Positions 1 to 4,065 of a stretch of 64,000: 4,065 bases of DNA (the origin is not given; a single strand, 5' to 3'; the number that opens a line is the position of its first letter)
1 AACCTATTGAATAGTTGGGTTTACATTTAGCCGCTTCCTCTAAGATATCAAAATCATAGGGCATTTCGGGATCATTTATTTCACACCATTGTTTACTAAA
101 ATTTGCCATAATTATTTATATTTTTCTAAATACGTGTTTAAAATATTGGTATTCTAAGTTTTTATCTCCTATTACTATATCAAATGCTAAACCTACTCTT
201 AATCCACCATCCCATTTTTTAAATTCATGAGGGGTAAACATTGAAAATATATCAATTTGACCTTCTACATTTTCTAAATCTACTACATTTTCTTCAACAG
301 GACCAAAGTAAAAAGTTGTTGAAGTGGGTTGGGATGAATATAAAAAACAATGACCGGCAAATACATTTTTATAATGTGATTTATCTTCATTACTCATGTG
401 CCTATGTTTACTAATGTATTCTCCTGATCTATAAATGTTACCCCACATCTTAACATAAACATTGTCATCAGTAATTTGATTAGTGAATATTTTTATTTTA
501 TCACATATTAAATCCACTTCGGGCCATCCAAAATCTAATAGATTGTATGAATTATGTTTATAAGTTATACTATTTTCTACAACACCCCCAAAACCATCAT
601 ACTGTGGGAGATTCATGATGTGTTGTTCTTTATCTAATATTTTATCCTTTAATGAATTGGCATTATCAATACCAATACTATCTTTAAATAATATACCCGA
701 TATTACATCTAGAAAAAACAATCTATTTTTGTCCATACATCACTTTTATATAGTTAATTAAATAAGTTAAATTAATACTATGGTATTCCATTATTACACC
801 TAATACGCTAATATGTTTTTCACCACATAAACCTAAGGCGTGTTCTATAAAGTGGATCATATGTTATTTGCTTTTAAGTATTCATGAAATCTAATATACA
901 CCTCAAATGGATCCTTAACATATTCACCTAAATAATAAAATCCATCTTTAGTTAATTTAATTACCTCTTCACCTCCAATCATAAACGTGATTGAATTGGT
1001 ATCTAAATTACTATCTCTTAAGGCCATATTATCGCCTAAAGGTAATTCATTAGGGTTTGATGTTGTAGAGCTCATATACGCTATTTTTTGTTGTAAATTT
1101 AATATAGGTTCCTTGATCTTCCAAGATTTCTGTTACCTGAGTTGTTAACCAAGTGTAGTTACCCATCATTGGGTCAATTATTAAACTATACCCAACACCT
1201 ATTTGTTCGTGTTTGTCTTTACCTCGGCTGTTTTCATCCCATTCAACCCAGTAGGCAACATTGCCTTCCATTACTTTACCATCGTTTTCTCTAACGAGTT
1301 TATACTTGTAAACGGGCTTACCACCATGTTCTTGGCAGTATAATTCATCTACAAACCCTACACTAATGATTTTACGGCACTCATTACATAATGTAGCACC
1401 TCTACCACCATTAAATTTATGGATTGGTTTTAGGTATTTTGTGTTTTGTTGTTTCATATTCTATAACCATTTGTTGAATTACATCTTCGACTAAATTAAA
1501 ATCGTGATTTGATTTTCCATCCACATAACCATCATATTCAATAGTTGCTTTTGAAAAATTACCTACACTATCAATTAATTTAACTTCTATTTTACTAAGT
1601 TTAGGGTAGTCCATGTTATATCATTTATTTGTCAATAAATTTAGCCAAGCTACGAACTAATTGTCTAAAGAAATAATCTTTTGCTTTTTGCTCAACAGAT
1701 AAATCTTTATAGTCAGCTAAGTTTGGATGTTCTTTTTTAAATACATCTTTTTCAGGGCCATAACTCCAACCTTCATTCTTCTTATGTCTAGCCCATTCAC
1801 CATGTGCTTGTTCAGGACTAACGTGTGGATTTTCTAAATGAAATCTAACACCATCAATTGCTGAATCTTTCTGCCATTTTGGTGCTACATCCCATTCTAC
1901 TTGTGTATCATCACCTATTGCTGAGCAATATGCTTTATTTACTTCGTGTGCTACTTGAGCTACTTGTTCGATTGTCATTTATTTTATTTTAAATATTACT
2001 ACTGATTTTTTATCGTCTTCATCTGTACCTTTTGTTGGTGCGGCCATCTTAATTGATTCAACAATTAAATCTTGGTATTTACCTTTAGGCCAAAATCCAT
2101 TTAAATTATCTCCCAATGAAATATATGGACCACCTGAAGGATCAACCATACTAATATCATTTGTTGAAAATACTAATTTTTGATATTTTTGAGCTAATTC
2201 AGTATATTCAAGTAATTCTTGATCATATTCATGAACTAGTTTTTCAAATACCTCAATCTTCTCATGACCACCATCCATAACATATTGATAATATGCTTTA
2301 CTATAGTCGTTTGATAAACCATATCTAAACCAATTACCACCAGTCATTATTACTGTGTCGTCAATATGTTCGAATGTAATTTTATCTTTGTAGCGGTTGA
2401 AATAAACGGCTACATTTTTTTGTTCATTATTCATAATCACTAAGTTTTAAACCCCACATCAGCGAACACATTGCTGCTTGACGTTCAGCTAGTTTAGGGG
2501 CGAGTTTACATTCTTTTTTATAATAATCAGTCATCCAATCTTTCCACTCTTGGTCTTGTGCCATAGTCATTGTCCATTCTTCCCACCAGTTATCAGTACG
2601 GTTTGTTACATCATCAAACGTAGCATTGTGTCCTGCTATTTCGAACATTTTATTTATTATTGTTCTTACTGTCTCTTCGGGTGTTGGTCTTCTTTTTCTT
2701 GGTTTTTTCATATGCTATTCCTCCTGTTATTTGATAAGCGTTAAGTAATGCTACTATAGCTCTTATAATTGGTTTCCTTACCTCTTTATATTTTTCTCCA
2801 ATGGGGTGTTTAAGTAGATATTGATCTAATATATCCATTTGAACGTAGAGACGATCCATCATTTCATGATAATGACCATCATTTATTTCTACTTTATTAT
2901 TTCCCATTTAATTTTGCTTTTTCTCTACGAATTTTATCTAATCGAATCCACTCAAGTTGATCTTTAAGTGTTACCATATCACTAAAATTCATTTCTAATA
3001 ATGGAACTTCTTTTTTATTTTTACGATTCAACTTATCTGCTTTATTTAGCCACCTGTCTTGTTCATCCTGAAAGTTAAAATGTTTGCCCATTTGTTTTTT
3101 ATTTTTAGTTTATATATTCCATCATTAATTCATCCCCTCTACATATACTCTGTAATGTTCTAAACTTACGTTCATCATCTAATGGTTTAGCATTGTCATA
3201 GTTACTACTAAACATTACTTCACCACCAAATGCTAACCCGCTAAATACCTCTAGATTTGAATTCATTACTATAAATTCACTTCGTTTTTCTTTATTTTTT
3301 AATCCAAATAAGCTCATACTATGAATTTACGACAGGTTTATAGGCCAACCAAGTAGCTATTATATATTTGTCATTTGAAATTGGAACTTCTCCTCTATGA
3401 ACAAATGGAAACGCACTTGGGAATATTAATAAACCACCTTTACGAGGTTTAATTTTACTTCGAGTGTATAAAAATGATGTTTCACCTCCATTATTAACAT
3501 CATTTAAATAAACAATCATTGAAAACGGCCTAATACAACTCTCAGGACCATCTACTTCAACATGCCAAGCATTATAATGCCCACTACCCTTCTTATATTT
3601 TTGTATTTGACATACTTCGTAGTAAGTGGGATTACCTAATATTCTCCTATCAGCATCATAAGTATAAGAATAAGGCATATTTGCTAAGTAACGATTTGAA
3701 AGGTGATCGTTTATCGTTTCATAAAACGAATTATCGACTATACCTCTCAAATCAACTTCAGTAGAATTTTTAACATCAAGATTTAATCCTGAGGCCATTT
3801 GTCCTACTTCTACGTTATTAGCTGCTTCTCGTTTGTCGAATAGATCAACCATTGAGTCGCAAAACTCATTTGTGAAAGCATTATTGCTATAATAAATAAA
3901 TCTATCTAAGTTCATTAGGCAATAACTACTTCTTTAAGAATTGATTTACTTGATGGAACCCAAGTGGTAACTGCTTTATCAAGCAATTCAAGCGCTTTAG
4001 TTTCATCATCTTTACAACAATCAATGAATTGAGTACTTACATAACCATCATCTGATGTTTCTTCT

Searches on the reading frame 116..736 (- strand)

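Call 60: search_protein_families(library=pfam, alignment_id=A4, max_evalue=0.001)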
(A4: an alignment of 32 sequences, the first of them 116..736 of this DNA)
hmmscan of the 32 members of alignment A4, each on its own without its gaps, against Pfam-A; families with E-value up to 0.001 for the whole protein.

A. member 1, window:116-736:- (206 aa): 0 families

B. families by the number of members that match (of 32 scanned): 9 families
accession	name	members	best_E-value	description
PF01583.26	APS_kinase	1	8.3e-22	Adenylylsulphate kinase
PF01467.32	CTP_transf_like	1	3.3e-19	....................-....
PF09834.14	DUF2061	1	1.5e-16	Predicted membrane protein (DUF2061)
PF02026.21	RyR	1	4.4e-11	RyR domain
PF13640.12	2OG-FeII_Oxy_3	1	1.6e-10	2OG-Fe(II) oxygenase superfamily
PF07883.17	Cupin_2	1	6.3e-08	Cupin domain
PF24883.2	NPHP3_N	1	7.4e-05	Nephrocystin 3, N-terminal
PF08433.16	KTI12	1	0.00038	Chromatin associated protein KTI12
PF07385.18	Lyx_isomer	1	0.00062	D-lyxose isomerase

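Call 85: search_protein_families(library=pfam, proteins=[window:116-736:-], max_evalue=0.0001)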
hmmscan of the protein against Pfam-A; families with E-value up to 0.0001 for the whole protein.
window:116-736:- (206 aa): 0 families

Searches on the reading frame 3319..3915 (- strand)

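Call 85: search_protein_families(library=pfam, proteins=[window:3319-3915:-], max_evalue=0.0001)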
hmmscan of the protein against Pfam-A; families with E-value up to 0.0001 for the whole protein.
window:3319-3915:- (198 aa): 1 family
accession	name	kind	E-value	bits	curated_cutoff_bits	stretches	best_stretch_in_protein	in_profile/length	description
PF13640.12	2OG-FeII_Oxy_3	-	1.6e-10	42.2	27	1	102-190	1-97/98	2OG-Fe(II) oxygenase superfamily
